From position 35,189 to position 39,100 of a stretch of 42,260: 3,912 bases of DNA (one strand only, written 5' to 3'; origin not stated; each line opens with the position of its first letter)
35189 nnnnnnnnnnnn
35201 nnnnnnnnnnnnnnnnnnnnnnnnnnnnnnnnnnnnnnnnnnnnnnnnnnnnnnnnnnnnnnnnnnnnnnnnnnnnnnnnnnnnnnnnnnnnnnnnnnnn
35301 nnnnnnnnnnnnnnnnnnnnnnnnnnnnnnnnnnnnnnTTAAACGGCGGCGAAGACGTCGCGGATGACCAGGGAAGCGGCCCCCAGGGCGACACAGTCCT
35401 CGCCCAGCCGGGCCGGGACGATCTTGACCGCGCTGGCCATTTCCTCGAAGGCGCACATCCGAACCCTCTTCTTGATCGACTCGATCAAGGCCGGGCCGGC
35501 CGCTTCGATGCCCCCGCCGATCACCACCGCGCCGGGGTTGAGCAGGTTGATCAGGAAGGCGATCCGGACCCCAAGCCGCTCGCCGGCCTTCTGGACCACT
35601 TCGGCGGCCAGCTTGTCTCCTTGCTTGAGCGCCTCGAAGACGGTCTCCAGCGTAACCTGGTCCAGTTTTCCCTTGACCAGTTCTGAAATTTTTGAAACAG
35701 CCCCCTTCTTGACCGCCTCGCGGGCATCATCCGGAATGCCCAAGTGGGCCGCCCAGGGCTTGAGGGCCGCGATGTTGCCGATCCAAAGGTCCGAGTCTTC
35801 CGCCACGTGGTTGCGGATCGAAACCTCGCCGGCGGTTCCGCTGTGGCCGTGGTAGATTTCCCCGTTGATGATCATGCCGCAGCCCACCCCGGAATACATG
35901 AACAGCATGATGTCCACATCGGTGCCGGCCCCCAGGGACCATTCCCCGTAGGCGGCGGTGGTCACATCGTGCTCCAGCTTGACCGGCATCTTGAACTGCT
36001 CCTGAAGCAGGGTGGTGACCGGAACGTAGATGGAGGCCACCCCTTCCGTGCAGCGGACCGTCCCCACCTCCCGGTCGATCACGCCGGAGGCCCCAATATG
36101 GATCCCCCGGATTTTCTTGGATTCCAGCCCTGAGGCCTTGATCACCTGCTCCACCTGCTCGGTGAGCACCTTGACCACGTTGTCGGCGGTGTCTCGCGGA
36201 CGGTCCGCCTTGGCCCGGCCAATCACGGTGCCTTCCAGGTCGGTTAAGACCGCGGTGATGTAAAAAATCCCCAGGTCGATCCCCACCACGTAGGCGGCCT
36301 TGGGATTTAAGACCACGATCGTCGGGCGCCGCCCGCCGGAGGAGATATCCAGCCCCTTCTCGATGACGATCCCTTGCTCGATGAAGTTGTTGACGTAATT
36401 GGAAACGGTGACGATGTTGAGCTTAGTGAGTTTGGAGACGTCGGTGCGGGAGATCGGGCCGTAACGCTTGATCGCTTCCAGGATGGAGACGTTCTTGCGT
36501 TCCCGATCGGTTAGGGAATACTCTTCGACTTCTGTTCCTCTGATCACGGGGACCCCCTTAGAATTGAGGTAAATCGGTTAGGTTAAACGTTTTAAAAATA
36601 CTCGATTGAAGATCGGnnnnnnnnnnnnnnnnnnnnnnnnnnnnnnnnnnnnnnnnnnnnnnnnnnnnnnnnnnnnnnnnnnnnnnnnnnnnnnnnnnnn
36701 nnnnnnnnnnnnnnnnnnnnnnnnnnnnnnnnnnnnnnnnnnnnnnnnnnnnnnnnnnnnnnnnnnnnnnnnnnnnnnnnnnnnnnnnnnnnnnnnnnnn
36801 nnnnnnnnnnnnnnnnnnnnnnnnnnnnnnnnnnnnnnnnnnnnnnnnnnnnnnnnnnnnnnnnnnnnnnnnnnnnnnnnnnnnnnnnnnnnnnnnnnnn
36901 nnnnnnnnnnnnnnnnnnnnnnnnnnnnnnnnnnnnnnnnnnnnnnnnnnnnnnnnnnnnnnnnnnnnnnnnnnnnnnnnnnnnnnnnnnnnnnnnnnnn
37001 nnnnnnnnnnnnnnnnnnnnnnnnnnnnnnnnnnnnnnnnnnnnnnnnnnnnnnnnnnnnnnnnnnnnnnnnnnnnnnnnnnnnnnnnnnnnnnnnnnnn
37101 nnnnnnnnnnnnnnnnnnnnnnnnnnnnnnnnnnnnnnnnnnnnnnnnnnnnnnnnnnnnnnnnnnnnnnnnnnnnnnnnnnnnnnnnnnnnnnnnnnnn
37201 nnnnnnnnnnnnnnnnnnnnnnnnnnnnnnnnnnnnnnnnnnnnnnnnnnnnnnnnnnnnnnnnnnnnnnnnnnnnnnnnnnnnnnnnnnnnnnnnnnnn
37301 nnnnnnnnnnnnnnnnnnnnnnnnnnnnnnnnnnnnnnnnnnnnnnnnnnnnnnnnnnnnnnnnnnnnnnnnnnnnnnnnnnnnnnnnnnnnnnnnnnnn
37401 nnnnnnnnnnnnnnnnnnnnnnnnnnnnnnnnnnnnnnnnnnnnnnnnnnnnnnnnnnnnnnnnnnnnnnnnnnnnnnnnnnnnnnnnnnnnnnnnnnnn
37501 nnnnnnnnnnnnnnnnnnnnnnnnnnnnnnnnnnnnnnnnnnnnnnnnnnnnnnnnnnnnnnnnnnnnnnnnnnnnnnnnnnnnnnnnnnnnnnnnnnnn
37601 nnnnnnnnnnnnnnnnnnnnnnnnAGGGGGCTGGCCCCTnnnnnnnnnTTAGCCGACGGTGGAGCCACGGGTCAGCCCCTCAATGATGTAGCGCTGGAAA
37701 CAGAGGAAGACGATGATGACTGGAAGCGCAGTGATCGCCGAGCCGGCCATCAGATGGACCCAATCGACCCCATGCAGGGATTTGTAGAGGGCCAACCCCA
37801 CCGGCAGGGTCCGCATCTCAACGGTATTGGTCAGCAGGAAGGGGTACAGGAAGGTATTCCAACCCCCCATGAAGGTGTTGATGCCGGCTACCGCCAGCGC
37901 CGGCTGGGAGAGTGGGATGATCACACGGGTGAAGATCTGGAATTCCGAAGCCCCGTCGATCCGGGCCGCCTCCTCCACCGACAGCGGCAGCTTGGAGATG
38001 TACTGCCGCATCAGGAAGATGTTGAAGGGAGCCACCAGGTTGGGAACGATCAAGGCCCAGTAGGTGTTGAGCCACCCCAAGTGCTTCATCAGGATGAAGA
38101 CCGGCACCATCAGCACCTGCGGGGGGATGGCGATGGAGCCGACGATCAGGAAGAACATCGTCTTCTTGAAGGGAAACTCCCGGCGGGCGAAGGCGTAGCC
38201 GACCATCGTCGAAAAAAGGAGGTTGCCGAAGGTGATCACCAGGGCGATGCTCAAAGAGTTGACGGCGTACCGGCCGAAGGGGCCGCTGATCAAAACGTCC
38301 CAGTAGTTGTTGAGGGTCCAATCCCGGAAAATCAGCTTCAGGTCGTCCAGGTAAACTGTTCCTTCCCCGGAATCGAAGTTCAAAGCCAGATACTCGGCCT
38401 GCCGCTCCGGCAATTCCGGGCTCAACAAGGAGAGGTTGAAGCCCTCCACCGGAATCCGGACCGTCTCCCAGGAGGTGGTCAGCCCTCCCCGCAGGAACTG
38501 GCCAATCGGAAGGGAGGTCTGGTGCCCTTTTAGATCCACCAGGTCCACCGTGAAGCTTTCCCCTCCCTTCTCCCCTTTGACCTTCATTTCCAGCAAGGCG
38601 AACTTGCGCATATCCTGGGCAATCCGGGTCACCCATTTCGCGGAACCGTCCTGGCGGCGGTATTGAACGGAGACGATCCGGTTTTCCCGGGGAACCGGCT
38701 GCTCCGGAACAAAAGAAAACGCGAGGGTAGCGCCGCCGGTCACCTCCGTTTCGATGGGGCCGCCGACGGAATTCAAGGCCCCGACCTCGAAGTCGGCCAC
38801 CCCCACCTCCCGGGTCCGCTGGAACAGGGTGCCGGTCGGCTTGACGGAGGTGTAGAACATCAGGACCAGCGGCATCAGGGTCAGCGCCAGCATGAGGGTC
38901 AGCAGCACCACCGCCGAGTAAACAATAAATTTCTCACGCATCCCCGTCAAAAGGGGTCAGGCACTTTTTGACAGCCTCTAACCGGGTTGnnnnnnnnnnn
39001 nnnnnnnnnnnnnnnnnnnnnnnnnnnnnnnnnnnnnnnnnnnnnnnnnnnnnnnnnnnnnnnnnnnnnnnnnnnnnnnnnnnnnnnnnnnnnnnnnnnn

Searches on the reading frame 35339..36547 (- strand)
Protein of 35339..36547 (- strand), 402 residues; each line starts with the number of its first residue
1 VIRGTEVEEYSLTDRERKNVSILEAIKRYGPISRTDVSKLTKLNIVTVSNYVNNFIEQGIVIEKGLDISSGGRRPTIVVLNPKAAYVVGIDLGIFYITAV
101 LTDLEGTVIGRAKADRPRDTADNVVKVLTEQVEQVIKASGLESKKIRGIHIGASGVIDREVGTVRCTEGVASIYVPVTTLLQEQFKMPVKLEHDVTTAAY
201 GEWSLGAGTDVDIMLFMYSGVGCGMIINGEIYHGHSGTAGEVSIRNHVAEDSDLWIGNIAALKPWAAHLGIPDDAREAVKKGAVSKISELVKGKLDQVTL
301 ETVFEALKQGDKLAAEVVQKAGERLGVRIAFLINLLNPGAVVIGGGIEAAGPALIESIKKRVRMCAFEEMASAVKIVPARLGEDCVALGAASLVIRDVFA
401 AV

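Call 68: search_protein_families(library=pfam, proteins=[window:35339-36547:-])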
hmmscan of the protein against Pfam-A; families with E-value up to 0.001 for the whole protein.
window:35339-36547:- (402 aa): 3 families
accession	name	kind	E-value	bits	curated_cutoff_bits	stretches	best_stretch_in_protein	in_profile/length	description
PF00480.26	ROK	-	8e-43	147.5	22.9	1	88-396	2-293/294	ROK family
PF13412.12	HTH_24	-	0.00045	20.2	21.9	1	21-61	7-47/48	Winged helix-turn-helix DNA-binding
PF01869.26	BcrAD_BadFG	-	0.00072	19.6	31.5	0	88-156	1-72/271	BadF/BadG/BcrA/BcrD ATPase family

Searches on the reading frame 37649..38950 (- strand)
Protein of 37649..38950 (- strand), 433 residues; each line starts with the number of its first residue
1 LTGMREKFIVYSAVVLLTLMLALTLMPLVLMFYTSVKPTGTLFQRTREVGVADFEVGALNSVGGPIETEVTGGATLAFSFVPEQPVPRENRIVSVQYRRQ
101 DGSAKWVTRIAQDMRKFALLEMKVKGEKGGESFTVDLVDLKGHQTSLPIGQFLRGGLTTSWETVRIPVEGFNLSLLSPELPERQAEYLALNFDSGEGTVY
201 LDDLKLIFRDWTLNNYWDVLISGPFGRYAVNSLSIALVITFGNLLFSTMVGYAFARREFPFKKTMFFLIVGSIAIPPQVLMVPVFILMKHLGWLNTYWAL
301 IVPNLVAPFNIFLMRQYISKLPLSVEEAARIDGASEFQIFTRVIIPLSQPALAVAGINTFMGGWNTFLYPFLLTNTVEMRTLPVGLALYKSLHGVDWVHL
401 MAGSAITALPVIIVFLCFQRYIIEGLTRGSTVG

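Call 68: search_protein_families(library=pfam, proteins=[window:37649-38950:-])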
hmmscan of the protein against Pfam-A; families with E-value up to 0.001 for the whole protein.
window:37649-38950:- (433 aa): 2 families
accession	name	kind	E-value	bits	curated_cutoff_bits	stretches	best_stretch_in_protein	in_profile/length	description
PF00528.27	BPD_transp_1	-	3.4e-17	63.2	26.4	1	248-423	2-179/184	Binding-protein-dependent transport system inner membrane component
PF21582.3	CBM30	-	2.6e-05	24.7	27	1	105-205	63-167/170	Carbohydrate binding domain 30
